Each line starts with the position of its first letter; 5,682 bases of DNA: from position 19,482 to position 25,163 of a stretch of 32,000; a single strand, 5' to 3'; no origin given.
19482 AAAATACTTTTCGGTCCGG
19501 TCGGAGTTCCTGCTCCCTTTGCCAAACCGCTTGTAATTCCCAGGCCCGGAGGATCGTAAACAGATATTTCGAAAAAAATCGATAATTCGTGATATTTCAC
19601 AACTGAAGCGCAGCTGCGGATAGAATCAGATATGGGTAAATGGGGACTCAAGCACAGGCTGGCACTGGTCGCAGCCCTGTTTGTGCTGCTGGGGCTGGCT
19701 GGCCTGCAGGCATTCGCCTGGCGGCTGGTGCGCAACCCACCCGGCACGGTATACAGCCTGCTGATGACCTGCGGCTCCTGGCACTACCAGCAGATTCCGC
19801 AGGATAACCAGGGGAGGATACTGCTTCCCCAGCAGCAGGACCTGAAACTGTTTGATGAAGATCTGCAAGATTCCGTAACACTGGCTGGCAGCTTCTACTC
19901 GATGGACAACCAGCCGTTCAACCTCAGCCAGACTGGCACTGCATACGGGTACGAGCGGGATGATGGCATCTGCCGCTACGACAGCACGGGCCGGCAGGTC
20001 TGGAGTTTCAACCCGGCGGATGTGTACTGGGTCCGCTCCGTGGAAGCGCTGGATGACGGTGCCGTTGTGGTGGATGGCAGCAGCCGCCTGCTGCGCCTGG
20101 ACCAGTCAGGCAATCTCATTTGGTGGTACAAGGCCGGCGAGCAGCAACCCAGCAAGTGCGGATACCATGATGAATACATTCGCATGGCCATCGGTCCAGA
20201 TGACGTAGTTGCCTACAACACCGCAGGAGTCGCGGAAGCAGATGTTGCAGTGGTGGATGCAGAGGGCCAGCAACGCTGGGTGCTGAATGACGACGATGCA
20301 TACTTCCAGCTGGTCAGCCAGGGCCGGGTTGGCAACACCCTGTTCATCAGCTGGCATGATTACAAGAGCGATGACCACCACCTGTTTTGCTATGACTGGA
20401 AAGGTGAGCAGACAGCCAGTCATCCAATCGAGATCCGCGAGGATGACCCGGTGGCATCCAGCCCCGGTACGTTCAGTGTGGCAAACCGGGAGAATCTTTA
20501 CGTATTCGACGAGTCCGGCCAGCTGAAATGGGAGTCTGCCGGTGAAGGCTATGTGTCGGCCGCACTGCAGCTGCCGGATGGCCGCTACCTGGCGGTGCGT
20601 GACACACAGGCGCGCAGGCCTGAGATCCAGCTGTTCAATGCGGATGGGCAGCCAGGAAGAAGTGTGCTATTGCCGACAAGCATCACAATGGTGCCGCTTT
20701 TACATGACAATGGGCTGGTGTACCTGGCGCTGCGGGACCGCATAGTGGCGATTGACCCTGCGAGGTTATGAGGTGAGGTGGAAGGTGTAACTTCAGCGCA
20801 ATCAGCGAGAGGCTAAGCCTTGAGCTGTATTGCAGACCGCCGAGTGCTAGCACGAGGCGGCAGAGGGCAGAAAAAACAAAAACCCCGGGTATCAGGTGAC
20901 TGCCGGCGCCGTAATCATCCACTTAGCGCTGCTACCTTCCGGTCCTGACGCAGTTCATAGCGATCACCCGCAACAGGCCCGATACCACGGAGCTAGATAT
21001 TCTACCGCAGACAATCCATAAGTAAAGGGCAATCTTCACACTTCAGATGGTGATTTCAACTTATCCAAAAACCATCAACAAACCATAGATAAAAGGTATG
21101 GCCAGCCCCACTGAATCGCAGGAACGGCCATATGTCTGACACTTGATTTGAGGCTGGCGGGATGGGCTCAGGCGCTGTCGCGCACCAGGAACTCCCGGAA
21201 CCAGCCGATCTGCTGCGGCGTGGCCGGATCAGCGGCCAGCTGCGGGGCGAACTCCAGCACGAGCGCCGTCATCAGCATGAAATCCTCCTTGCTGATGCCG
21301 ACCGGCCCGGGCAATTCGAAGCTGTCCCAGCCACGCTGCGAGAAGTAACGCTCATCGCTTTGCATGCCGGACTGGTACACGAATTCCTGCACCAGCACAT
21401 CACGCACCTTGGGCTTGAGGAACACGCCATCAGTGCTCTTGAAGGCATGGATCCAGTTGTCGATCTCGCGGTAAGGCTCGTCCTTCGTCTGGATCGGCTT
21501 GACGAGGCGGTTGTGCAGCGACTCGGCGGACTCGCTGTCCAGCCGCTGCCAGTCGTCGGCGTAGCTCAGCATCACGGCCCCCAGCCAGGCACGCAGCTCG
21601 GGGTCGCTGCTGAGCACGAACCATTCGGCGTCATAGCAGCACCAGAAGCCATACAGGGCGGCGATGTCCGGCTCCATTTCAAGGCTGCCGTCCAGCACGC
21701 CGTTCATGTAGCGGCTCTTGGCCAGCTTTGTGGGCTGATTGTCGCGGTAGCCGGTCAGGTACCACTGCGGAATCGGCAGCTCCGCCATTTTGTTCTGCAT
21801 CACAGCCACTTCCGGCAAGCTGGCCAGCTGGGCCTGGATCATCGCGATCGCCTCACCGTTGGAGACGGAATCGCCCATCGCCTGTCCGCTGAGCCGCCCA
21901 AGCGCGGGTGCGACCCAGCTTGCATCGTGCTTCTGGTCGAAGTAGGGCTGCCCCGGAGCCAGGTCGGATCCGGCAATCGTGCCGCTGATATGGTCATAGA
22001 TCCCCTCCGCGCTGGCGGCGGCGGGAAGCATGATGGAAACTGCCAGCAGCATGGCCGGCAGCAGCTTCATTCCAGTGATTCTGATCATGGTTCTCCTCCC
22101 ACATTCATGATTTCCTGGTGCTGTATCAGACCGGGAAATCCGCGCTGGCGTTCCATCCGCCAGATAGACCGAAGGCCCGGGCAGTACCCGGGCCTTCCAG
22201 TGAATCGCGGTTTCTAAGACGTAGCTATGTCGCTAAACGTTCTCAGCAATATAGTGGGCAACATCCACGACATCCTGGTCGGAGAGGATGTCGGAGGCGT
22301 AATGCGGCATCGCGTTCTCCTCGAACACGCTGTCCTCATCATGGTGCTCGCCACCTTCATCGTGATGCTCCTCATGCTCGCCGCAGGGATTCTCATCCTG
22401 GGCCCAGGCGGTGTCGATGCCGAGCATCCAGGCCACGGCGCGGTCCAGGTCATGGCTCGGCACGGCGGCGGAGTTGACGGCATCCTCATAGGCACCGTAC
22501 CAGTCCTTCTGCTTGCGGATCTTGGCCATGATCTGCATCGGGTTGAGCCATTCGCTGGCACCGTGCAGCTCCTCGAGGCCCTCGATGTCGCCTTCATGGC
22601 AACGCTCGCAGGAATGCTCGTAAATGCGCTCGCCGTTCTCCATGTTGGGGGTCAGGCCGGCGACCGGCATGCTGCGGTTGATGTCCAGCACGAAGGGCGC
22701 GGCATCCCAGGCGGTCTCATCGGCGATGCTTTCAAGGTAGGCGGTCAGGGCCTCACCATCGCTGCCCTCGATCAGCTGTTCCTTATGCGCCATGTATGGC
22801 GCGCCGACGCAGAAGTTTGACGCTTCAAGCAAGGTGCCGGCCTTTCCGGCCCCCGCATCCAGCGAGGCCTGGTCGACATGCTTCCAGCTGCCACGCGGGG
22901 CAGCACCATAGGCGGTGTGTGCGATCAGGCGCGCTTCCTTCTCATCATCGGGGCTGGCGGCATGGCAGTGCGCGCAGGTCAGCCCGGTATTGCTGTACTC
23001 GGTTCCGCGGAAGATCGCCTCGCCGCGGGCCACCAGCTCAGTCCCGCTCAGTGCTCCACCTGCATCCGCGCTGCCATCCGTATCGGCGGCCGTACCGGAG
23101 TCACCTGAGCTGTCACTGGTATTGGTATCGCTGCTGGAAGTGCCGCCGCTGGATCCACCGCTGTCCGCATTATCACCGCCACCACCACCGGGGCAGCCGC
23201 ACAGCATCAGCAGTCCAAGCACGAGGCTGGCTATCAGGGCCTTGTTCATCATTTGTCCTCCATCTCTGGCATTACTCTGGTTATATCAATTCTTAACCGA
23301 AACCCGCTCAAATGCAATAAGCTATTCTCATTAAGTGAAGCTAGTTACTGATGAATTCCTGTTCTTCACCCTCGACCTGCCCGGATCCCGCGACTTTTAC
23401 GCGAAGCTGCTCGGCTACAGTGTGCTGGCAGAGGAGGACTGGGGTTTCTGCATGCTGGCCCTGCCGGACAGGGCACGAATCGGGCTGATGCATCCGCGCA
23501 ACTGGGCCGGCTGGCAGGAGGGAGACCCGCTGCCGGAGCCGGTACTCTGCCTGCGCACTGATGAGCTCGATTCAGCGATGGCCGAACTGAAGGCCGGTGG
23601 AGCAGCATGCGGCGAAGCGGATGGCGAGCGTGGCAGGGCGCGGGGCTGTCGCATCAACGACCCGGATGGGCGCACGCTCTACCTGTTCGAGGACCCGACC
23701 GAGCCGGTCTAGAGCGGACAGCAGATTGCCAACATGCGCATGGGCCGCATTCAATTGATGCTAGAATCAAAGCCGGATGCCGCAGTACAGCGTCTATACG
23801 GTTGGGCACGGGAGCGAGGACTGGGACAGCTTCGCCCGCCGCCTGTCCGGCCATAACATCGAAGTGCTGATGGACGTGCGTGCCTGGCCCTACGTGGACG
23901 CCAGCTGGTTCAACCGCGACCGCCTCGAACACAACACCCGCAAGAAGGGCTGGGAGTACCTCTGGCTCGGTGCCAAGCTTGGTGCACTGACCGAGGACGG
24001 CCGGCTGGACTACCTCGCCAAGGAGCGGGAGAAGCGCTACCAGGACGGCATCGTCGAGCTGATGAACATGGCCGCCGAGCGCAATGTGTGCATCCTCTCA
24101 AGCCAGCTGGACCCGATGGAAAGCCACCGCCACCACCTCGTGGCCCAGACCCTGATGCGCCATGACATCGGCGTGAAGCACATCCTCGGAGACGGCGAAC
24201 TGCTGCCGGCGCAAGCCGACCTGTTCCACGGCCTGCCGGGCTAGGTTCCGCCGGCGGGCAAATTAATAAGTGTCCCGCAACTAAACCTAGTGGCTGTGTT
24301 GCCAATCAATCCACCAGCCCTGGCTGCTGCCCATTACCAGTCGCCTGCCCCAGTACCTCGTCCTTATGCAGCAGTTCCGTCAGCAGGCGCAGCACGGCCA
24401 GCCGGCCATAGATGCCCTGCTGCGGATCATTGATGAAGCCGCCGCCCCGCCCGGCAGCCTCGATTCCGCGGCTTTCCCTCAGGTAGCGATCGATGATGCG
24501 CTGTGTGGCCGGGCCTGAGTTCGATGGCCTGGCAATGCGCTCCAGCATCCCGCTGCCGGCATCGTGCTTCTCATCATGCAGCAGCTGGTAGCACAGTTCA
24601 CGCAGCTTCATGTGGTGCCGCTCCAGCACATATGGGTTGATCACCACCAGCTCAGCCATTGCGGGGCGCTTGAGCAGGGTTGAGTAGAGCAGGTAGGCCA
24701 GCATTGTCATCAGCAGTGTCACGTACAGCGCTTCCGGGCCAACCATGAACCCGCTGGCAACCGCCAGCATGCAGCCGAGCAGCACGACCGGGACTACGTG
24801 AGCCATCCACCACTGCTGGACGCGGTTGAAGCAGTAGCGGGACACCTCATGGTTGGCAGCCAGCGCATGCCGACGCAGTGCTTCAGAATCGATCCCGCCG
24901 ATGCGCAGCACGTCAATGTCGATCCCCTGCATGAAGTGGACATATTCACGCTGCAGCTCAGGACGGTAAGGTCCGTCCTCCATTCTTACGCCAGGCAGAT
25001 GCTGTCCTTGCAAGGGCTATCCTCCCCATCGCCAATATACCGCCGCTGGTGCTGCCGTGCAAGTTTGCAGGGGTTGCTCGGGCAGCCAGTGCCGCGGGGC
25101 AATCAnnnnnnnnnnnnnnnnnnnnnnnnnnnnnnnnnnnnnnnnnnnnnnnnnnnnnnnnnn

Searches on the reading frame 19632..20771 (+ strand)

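Call 73: search_protein_families(library=pfam, proteins=[window:19632-20771:+], max_evalue=0.001)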
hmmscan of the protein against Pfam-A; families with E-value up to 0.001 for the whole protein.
window:19632-20771:+ (379 aa): 1 family
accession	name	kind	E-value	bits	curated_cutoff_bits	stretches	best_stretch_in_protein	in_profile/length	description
PF05935.17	Arylsulfotrans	-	2e-05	24.2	24.2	0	284-328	25-72/374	Arylsulfotransferase (ASST)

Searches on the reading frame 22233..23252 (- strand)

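Call 3: search_protein_families(library=pfam, proteins=[window:22233-23252:-], max_evalue=0.01)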
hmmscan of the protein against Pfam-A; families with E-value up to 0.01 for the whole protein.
window:22233-23252:- (339 aa): 2 families
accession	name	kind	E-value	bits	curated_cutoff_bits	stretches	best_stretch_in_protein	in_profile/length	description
PF00034.26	Cytochrom_C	-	2.4e-09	38.8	21.3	1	205-336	2-87/90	Cytochrome c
PF13442.11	Cytochrome_CBB3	-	7.6e-09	36.2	27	1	203-276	2-68/68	Cytochrome C oxidase, cbb3-type, subunit III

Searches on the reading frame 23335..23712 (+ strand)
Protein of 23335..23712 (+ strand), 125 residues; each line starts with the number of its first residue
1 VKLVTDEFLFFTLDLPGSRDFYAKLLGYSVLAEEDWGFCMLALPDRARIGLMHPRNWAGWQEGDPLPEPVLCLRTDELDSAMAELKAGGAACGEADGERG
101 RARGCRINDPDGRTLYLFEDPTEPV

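Call 3: search_protein_families(library=pfam, proteins=[window:23335-23712:+], max_evalue=0.01)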
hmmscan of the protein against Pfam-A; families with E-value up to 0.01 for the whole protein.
window:23335-23712:+ (125 aa): 3 families
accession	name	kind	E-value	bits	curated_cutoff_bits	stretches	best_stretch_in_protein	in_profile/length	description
PF00903.31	Glyoxalase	-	4.4e-06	27.5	20.6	1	8-113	5-117/121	Glyoxalase/Bleomycin resistance protein/Dioxygenase superfamily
PF13669.12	Glyoxalase_4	-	0.0004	21.1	27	1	14-107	9-107/109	Glyoxalase/Bleomycin resistance protein/Dioxygenase superfamily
PF18029.7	Glyoxalase_6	-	0.00058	20.9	23.6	1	15-116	9-104/106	Glyoxalase-like domain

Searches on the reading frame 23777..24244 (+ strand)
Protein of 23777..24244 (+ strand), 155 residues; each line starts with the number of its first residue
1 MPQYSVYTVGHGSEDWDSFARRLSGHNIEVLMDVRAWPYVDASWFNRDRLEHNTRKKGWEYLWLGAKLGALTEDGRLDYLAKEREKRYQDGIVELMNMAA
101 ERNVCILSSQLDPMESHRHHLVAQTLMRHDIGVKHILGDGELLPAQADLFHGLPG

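Call 3: search_protein_families(library=pfam, proteins=[window:23777-24244:+], max_evalue=0.01)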
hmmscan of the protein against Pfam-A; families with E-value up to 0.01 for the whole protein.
window:23777-24244:+ (155 aa): 1 family
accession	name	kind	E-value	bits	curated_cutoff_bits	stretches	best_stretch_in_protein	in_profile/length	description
PF04343.18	DUF488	-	2e-13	51.4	22.2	1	17-122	3-118/121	Domain of unknown function DUF488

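Call 4: search_protein_families(library=padloc, proteins=[window:23777-24244:+], max_evalue=0.01)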
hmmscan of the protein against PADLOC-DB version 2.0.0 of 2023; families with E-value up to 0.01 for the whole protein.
window:23777-24244:+ (155 aa): 3 families
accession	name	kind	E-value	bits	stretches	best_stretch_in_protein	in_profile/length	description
PDLC04657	PDC-M45B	-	3.1e-30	103.3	1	1-144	1-151/204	-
PDLC04505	PDC-M19A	-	1.9e-06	25.6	1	5-69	150-213/294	-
PDLC04658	PDC-M45C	-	0.0011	16.8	0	5-129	2-135/145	-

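Call 90: search_protein_families(library=ncbifam, proteins=[window:23777-24244:+], max_evalue=0.01)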
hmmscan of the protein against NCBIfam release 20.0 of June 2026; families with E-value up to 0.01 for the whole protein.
window:23777-24244:+ (155 aa): 0 families

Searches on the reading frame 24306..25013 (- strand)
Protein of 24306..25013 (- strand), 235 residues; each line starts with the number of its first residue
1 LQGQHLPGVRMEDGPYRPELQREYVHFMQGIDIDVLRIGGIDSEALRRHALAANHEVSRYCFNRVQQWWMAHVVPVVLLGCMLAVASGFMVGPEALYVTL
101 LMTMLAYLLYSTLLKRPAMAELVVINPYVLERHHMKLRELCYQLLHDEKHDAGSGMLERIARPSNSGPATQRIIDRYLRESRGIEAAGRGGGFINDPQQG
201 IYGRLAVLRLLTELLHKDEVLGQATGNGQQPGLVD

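Call 3: search_protein_families(library=pfam, proteins=[window:24306-25013:-], max_evalue=0.01)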
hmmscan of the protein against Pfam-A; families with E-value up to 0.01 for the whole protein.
window:24306-25013:- (235 aa): 0 families

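Call 4: search_protein_families(library=padloc, proteins=[window:24306-25013:-], max_evalue=0.01)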
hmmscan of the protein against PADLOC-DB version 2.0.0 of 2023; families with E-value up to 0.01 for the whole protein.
window:24306-25013:- (235 aa): 0 families

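Call 80: find_homologous_proteins(query=window:24309-24983:-, max_evalue=0.001)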
Query window:24309-24983:- (225 aa): 2 proteins with E <= 0.001 among 1212 candidates.
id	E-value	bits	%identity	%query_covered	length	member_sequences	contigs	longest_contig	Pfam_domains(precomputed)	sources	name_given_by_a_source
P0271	9.1e-145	498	99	100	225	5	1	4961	-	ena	-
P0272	1.5e-118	412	81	100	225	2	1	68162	-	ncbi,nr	ncbi:hypothetical protein KDL29_05695 [bacterium]|nr:hypothetical protein [bacterium]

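Call 81: find_encoding_contigs(protein=P0272, flank=10000, max_places=2)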
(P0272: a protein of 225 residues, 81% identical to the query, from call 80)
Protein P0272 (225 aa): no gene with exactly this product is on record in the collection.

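Call 90: search_protein_families(library=ncbifam, proteins=[window:24309-24983:-], max_evalue=0.01)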
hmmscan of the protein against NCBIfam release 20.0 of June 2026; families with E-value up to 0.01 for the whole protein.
window:24309-24983:- (225 aa): 0 families
